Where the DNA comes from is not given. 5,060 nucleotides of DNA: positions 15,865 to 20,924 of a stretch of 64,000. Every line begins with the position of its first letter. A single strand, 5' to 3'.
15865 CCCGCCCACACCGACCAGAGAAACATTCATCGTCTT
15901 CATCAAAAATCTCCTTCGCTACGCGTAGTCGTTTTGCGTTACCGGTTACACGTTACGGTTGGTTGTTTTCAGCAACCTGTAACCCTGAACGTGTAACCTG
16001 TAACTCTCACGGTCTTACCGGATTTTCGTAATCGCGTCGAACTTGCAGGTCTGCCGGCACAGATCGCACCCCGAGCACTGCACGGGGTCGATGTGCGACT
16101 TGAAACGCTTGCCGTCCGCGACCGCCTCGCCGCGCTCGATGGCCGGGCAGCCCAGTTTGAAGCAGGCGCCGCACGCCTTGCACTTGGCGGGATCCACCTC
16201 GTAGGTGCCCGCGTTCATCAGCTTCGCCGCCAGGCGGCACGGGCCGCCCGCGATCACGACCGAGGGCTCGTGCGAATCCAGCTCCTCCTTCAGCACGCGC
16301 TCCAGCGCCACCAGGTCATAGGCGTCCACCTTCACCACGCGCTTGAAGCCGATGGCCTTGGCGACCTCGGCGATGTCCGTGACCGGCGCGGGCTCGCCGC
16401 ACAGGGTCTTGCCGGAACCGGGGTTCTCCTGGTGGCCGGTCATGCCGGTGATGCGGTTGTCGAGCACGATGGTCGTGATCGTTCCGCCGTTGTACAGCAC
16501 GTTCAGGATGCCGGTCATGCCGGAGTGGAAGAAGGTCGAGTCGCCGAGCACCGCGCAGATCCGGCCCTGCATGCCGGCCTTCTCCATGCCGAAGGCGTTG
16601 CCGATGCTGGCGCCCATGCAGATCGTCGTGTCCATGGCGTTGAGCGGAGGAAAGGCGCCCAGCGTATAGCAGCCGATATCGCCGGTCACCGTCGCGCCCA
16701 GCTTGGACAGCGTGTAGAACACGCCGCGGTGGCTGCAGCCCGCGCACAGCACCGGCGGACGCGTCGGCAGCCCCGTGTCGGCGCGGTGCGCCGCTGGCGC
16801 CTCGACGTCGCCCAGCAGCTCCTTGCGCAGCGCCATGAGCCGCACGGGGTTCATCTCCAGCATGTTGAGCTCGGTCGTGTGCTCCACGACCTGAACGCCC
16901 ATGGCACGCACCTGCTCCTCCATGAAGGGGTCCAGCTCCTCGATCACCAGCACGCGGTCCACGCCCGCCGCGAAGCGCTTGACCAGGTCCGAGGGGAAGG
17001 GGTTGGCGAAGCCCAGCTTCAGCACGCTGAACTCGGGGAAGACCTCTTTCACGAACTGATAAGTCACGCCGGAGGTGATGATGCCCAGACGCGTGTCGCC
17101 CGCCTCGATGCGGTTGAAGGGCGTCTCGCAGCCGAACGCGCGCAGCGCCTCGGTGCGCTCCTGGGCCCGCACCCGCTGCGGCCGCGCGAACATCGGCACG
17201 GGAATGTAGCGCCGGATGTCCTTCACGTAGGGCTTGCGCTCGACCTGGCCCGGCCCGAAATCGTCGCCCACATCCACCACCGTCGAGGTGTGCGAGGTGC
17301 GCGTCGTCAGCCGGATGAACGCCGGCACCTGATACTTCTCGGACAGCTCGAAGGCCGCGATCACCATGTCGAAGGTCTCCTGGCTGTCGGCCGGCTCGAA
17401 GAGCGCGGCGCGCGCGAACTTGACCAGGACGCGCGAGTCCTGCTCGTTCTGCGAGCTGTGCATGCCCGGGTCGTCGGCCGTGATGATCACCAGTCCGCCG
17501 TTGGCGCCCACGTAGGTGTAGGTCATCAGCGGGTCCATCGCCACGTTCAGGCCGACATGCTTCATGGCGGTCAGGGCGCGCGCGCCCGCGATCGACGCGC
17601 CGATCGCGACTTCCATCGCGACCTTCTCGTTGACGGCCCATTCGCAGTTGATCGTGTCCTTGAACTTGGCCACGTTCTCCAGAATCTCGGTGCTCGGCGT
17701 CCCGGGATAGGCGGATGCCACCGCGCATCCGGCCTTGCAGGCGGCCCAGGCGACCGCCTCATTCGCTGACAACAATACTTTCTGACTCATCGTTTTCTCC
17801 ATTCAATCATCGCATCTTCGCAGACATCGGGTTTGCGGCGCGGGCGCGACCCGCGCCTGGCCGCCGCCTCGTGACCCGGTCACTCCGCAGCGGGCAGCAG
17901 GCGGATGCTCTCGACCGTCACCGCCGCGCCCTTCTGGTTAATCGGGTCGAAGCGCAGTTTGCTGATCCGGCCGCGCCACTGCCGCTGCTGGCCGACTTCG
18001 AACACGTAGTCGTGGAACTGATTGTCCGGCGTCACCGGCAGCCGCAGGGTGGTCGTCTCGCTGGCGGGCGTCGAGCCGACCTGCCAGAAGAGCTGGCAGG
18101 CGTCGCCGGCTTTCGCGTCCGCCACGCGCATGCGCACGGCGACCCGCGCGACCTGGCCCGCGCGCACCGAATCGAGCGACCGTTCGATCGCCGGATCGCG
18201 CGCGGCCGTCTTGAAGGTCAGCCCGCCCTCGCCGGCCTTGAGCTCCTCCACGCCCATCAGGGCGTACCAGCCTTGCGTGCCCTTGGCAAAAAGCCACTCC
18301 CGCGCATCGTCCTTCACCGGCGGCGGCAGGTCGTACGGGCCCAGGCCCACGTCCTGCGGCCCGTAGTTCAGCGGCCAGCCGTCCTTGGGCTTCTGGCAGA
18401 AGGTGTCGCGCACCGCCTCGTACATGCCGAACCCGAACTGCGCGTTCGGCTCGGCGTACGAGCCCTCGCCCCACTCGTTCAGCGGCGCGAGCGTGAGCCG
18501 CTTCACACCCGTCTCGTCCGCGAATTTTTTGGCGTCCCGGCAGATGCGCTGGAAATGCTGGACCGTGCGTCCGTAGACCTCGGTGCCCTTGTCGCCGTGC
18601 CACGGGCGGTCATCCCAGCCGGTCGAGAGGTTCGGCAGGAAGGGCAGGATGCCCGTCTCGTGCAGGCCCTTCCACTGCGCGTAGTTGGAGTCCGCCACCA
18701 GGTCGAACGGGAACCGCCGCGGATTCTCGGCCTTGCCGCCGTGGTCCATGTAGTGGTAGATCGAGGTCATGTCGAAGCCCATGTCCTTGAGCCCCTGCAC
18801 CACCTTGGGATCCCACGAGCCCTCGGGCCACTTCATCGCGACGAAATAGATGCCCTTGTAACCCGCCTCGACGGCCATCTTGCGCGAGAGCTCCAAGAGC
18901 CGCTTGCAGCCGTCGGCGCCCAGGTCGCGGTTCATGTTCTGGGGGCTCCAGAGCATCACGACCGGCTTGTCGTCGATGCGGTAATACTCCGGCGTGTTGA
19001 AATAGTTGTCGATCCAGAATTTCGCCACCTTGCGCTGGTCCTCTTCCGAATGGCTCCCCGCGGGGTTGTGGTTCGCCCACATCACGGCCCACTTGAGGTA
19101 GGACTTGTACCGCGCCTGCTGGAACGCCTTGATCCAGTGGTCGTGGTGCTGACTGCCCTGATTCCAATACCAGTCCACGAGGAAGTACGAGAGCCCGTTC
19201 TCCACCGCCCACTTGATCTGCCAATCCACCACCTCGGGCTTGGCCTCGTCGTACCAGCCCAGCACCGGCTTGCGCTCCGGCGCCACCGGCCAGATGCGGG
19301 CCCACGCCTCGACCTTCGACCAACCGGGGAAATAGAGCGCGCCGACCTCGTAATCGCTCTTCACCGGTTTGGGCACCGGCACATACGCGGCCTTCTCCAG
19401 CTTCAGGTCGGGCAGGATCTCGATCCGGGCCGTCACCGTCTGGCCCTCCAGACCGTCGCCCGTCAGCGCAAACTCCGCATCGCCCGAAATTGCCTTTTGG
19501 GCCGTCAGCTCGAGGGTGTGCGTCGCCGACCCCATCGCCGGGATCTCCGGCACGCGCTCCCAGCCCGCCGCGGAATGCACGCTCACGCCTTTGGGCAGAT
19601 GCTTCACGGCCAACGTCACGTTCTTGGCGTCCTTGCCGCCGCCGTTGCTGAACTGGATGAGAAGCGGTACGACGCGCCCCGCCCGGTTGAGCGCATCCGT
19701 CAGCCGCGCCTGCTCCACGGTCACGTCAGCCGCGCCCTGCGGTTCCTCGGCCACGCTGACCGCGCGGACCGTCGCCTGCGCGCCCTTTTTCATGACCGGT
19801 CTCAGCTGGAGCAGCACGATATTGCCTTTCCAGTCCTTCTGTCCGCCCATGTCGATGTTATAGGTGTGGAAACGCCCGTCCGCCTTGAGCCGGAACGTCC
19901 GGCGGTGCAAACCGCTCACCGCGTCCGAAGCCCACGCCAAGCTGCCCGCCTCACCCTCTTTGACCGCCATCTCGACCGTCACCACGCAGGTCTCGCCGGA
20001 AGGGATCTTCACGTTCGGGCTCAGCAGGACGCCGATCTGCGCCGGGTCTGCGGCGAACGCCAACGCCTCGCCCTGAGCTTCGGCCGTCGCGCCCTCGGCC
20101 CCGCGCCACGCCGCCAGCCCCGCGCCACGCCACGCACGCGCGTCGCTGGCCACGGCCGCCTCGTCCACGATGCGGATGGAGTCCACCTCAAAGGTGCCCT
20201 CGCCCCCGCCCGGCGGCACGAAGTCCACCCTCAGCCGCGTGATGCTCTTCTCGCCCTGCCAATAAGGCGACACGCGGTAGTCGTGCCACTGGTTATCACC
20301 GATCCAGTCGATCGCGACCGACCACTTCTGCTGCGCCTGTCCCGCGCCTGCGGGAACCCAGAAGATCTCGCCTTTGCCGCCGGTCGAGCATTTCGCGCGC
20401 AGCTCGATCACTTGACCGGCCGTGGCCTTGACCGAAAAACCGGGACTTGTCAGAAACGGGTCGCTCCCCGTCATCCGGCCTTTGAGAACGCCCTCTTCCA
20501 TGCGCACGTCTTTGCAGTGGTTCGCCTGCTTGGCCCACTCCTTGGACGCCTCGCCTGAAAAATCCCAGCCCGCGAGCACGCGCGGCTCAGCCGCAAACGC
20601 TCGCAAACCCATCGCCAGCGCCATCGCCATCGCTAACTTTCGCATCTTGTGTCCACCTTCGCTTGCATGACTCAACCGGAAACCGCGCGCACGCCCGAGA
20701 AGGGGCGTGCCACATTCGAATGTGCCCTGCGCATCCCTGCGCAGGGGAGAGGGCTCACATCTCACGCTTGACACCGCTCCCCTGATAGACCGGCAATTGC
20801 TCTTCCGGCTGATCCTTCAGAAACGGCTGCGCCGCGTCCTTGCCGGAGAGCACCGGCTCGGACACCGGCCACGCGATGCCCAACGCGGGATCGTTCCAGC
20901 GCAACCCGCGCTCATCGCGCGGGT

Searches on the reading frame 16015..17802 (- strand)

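Call 20: search_protein_families(library=pfam, proteins=[window:16015-17802:-], max_evalue=0.001)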
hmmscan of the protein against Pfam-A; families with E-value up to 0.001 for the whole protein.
window:16015-17802:- (595 aa): 3 families
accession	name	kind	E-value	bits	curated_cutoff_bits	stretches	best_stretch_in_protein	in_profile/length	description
PF02775.26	TPP_enzyme_C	-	1.5e-22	80.5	21.9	1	375-517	1-150/151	Thiamine pyrophosphate enzyme, C-terminal TPP binding domain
PF01855.24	POR_N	-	6.2e-20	72.4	27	1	20-181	2-170/231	Pyruvate flavodoxin/ferredoxin oxidoreductase, thiamine diP-bdg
PF00037.32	Fer4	-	1.6e-06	28.1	21.1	0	571-592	3-24/24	4Fe-4S binding domain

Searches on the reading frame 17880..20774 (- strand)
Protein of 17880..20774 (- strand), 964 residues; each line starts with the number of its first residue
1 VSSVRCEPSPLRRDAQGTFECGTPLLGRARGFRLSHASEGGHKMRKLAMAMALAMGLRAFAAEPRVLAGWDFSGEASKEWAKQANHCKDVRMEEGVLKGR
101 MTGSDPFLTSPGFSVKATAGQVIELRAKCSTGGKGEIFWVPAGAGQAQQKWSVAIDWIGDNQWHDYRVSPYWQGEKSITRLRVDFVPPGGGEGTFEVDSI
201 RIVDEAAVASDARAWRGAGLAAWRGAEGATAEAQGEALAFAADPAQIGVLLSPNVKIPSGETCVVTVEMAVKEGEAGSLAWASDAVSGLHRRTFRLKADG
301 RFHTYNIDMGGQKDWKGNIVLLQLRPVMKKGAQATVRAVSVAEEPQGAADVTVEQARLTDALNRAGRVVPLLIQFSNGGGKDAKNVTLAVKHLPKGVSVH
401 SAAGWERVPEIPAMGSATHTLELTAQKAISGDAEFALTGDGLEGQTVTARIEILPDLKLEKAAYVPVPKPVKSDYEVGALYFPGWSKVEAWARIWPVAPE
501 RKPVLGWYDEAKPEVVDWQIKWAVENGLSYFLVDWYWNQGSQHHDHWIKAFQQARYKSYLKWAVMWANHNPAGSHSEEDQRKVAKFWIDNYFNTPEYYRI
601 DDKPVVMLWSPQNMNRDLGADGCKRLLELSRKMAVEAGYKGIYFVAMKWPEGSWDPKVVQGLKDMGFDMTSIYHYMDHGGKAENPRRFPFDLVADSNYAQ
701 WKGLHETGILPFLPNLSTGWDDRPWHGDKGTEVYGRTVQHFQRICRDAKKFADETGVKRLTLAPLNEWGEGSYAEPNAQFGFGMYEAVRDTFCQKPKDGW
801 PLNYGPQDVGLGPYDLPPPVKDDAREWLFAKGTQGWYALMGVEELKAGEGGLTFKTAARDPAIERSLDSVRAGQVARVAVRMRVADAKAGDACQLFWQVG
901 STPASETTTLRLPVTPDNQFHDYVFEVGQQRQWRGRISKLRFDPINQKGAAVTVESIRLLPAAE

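Call 20: search_protein_families(library=pfam, proteins=[window:17880-20774:-], max_evalue=0.001)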
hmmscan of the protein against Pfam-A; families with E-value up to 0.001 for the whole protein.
window:17880-20774:- (964 aa): 2 families
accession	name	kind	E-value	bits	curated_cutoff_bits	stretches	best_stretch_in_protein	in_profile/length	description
PF14307.12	Glyco_tran_WbsX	-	1.3e-19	71.3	25.1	1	504-787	46-349/350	Glycosyltransferase WbsX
PF16317.11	Glyco_hydro_99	-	1.1e-06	28.5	33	1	502-777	59-307/341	Glycosyl hydrolase family 99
